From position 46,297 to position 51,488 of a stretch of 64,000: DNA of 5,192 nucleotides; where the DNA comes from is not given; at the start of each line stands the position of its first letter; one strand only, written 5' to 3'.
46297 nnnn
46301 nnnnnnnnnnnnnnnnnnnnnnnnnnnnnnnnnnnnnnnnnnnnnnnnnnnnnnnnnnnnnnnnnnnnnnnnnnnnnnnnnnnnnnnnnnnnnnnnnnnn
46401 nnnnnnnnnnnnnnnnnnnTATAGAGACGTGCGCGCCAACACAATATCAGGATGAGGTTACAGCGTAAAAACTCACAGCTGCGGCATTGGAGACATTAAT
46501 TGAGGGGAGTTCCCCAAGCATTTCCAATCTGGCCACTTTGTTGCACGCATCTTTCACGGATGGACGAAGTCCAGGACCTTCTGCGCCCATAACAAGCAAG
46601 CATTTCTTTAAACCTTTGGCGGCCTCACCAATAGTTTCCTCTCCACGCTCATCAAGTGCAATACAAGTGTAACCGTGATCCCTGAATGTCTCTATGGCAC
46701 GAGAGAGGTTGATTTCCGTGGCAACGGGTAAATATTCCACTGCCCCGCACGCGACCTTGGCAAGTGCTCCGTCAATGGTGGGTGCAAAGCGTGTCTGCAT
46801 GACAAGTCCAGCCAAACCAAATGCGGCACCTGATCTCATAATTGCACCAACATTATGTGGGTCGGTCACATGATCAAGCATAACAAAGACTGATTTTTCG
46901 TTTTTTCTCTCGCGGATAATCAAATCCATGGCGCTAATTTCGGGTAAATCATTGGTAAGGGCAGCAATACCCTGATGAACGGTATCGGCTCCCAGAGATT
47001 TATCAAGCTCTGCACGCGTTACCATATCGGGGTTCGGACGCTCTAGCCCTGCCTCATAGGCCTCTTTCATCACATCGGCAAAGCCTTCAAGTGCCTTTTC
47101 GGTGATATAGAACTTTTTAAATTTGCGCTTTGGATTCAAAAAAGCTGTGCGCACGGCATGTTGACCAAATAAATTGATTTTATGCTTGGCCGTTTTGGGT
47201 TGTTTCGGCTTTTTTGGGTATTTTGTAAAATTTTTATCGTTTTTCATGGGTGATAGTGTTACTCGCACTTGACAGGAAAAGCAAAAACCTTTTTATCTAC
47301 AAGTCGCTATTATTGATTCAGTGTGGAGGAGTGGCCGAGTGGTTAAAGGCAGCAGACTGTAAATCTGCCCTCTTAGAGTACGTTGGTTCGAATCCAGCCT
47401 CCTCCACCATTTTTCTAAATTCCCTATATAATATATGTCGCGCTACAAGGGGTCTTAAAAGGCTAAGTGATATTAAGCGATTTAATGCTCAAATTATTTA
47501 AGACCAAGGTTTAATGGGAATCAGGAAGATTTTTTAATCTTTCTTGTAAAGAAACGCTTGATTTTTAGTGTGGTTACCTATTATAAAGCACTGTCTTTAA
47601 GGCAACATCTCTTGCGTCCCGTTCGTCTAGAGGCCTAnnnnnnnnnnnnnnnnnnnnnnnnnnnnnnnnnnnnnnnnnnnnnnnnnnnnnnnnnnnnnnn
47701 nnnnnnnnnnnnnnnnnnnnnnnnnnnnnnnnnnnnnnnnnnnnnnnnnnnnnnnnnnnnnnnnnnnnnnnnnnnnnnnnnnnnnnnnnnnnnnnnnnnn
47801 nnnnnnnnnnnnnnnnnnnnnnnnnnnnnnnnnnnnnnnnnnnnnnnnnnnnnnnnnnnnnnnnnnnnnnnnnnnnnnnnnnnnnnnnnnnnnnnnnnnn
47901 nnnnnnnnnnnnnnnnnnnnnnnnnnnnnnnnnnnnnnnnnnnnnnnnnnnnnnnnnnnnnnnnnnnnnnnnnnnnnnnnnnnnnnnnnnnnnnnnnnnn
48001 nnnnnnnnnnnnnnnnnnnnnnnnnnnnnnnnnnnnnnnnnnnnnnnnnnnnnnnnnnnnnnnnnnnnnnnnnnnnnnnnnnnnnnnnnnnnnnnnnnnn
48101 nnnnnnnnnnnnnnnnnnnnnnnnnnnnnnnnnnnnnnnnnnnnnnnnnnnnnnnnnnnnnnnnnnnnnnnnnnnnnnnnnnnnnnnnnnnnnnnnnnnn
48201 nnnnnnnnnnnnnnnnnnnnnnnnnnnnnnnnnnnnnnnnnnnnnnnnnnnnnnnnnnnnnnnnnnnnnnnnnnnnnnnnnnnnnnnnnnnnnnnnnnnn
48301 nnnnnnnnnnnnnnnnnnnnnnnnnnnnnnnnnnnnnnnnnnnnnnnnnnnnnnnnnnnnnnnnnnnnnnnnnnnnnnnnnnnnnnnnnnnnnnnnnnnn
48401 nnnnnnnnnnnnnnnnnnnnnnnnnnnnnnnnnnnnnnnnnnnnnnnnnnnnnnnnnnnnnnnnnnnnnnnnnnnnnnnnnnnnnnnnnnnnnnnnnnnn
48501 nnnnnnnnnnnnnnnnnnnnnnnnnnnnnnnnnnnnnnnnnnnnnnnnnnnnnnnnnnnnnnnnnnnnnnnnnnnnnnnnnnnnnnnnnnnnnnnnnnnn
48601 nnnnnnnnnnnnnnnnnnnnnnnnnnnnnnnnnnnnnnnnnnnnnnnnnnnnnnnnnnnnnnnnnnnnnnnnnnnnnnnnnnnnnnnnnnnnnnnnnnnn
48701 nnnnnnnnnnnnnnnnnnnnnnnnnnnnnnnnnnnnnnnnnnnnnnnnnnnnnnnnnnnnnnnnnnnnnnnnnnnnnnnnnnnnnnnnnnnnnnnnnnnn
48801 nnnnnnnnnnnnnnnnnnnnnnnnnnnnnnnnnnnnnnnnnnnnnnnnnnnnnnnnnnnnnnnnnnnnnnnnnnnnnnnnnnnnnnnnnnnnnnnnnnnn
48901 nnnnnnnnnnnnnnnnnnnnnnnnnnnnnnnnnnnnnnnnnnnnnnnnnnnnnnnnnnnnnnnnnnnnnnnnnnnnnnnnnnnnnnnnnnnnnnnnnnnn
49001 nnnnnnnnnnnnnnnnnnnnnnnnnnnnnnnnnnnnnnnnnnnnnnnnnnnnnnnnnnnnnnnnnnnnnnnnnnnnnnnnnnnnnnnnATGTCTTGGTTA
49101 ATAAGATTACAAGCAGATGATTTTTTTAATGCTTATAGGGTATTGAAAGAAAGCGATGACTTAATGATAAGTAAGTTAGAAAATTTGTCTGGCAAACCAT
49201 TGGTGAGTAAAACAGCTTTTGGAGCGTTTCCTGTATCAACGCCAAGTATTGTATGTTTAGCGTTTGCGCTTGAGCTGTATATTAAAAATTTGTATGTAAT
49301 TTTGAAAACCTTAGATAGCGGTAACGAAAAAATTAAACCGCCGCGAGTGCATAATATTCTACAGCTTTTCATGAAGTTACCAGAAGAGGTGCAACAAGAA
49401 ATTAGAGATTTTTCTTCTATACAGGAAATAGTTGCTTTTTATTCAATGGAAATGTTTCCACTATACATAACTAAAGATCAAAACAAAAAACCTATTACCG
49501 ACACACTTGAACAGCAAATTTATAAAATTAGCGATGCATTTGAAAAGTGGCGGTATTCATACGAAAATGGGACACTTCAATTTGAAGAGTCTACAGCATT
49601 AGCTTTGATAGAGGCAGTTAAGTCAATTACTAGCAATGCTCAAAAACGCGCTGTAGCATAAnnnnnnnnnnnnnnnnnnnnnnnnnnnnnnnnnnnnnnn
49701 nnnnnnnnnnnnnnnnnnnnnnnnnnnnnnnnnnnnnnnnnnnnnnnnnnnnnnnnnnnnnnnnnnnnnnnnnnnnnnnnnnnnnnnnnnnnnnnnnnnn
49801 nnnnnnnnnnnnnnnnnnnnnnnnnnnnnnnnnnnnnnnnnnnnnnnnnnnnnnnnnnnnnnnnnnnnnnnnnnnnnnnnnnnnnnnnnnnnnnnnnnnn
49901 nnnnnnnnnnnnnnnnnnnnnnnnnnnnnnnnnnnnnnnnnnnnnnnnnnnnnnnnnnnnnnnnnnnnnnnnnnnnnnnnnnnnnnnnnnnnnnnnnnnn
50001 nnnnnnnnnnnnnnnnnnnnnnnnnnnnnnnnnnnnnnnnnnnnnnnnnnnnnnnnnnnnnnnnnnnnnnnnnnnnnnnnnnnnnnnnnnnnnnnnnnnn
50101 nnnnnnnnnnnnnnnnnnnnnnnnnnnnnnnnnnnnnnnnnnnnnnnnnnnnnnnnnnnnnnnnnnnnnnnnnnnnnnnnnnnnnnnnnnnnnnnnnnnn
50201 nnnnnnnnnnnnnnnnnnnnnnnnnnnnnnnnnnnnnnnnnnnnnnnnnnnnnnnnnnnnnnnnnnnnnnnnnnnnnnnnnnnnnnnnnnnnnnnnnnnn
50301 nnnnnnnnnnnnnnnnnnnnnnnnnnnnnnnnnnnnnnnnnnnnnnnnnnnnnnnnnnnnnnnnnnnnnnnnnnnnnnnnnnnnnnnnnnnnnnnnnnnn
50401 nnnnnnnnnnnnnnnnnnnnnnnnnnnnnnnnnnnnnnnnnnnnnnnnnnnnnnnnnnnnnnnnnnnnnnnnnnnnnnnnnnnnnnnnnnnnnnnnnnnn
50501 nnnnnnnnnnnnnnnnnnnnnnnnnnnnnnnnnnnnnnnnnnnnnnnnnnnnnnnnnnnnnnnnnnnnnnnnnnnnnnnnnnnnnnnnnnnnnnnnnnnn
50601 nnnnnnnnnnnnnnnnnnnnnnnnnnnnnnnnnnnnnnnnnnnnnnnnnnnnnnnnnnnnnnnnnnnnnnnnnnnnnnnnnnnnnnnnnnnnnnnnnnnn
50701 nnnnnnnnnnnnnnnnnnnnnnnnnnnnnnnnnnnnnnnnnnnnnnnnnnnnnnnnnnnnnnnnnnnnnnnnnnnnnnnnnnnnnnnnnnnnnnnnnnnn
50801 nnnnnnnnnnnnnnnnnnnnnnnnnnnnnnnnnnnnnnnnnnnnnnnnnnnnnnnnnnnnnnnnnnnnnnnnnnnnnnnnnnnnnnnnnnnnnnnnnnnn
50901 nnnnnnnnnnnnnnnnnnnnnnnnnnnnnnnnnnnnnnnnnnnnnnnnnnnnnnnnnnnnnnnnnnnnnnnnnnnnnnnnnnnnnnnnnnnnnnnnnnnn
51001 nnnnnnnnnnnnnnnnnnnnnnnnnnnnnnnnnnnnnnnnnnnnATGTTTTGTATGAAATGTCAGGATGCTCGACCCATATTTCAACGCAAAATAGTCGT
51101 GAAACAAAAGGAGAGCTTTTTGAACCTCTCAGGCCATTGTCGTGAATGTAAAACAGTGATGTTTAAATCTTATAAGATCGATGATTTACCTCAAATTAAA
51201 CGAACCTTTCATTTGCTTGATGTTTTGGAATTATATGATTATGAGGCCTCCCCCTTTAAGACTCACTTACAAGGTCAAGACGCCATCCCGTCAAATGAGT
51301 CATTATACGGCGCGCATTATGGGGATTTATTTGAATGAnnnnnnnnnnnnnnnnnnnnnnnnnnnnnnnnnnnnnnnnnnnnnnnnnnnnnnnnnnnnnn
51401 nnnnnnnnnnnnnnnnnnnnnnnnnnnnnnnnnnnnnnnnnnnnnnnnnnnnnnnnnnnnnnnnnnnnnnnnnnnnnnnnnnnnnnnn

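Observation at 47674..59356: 11.7-kb tRNA-Glu integrative island acting as a small defence island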

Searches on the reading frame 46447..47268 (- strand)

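Call 9: search_protein_families(library=pfam, proteins=[window:46447-47268:-], max_evalue=0.01)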
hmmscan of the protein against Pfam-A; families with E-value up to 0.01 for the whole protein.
window:46447-47268:- (273 aa): 2 families
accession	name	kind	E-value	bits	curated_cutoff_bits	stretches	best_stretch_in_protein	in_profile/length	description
PF00588.24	SpoU_methylase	-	3.5e-32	111.9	29.7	1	127-268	2-142/142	SpoU rRNA Methylase family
PF08032.17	SpoU_sub_bind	-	1.1e-07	32.6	22.8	1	33-107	2-72/76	RNA 2'-O ribose methyltransferase substrate binding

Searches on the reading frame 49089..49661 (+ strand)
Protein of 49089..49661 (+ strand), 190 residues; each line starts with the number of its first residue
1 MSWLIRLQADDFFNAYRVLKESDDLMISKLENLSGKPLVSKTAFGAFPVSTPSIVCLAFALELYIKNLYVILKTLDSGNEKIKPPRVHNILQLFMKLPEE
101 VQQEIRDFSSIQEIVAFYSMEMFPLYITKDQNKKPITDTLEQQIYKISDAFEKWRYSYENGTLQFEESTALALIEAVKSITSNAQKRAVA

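Call 8: search_protein_families(library=pfam, proteins=[window:49089-49661:+], max_evalue=0.01)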
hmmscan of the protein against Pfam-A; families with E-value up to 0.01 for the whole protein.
window:49089-49661:+ (190 aa): 0 families

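Call 15: search_protein_families(library=padloc, proteins=[window:49089-49661:+], max_evalue=0.01)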
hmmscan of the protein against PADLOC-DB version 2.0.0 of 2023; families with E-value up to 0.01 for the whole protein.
window:49089-49661:+ (190 aa): 1 family
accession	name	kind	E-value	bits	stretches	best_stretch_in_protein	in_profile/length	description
PDLC01556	Cas6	-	0.0024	16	1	115-184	5-71/199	"CAS-I,CAS-II,CAS-III,CAS-IV,CAS-V,CAS-VI; crRNAmaturation"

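Call 16: search_protein_families(library=ncbifam, proteins=[window:49089-49661:+], max_evalue=0.01)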
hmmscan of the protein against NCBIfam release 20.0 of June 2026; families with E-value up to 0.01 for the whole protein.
window:49089-49661:+ (190 aa): 0 families

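Call 53: search_protein_families(library=phrogs, proteins=[window:49089-49661:+], max_evalue=0.01)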
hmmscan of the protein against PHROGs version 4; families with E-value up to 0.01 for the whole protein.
window:49089-49661:+ (190 aa): 0 families

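Call 67: predict_structure(alignment_id=A2)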
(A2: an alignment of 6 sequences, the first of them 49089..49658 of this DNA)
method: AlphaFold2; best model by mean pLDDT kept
length: 190 residues; sequences in the alignment: 6
mean_pLDDT: 80.6   pTM: 0.81
mean pLDDT of the five models: 80.6, 80.3, 80.2, 80.1, 78.2
residues with pLDDT >= 90: 73; 70-90: 74; 50-70: 32; < 50: 11
segments of 3 or more residues with pLDDT < 50: 40-49
pLDDT, mean of each block of 10 residues (from residue 1): 88 93 78 64 42 87 96 83 87 93 95 85 57 71 88 70 78 96 81
secondary structure, 60 per line:
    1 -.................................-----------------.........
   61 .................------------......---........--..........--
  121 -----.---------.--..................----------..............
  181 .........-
elements in order: H2-34 H52-77 H90-95 H99-106 H109-118 H139-156 H167-189

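Call 71: fold_search(model_id=the predicted structure, library=pdb)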
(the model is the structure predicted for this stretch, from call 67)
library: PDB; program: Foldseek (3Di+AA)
matches with E <= 10: 311; with E <= 0.001: 0
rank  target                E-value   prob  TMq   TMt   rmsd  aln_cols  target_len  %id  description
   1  1wol                  1.7e-01  0.94  0.35  0.49   7.7       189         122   13  Crystal Structure of ST0689, an archaeal HEPN homologue (released 2005-11-22)
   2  4nqf_A                2.3e-01  0.63  0.31  0.38   9.2       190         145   14  Crystal structure of HEPN domain protein (released 2014-03-26)
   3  4nqf_B                2.7e-01  0.63  0.31  0.37   9.1       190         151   14  Crystal structure of HEPN domain protein (released 2014-03-26)
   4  8oyy_B                3.1e-01  0.09  0.16  0.14  21.5       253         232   13  De novo designed soluble GPCR-like fold GLF_32 (released 2023-10-18)
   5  7ae6_A                6.9e-01  0.47  0.36  0.43   8.5       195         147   12  Crystal structure of di-AMPylated HEPN(R102A) toxin (released 2020-12-30)
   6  2hsb                  9.2e-01  0.63  0.35  0.49   6.7       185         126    9  Crystal structure of a hepn domain containing protein (af_0298) from archaeoglobus fulgidus at 1.95 A resolution (released 2006-08-15)
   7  1ki1_B                9.2e-01  0.08  0.17  0.12  19.4       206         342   12  Guanine Nucleotide Exchange Region of Intersectin in Complex with Cdc42 (released 2002-05-29)
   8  5xup_B                1.1e+00  0.12  0.22  0.21  18.9       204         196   13  Crystal structure of TRF1 and TERB1 (released 2017-11-01)
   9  8xmj_A                1.1e+00  0.10  0.21  0.14  19.7       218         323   11  Cryo-EM structure of human ZnT1 WT, in the presence of zinc, determined in heterogeneous conformations- one subunit in (released 2024-10-30)
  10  4phq_B                1.1e+00  0.08  0.20  0.16  25.4       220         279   12  ClyA CC6/264 ox (6-303) (released 2014-09-24)
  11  2i19_A                1.1e+00  0.08  0.20  0.13  20.9       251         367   12  T. Brucei farnesyl diphosphate synthase complexed with bisphosphonate (released 2006-10-17)
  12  4ryp_A                1.2e+00  0.08  0.20  0.13  20.5       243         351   12  Crystal Structure of T. Brucei Farnesyl Diphosphate Synthase (released 2015-04-15)
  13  9jj1_A                1.3e+00  0.08  0.18  0.13  15.8       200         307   10  Cryo-EM structure of human ZnT3 (released 2025-06-04)
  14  4rxc_B                1.3e+00  0.06  0.17  0.11  20.0       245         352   11  T. Brucei Farnesyl Diphosphate Synthase Complexed with Homorisedronate BPH-6 (released 2015-04-15)
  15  4e3c_B                1.4e+00  0.05  0.16  0.07  32.0       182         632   12  X-ray crystal structure of human IKK2 in an active conformation (released 2013-06-19)
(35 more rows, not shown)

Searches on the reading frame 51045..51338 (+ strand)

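Call 8: search_protein_families(library=pfam, proteins=[window:51045-51338:+], max_evalue=0.01)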
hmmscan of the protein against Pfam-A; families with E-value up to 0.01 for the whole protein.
window:51045-51338:+ (97 aa): 0 families

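Call 15: search_protein_families(library=padloc, proteins=[window:51045-51338:+], max_evalue=0.01)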
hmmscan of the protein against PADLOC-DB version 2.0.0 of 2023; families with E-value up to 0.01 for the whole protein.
window:51045-51338:+ (97 aa): 1 family
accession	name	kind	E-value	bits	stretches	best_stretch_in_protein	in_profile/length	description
PDLC00642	ZorE2|ZorE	-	0.0072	13.8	1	13-79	128-188/283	HNH endonuclease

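Call 16: search_protein_families(library=ncbifam, proteins=[window:51045-51338:+], max_evalue=0.01)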
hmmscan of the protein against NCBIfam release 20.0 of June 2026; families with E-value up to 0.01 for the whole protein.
window:51045-51338:+ (97 aa): 0 families

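Call 53: search_protein_families(library=phrogs, proteins=[window:51045-51338:+], max_evalue=0.01)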
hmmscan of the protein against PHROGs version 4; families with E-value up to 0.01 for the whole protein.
window:51045-51338:+ (97 aa): 0 families
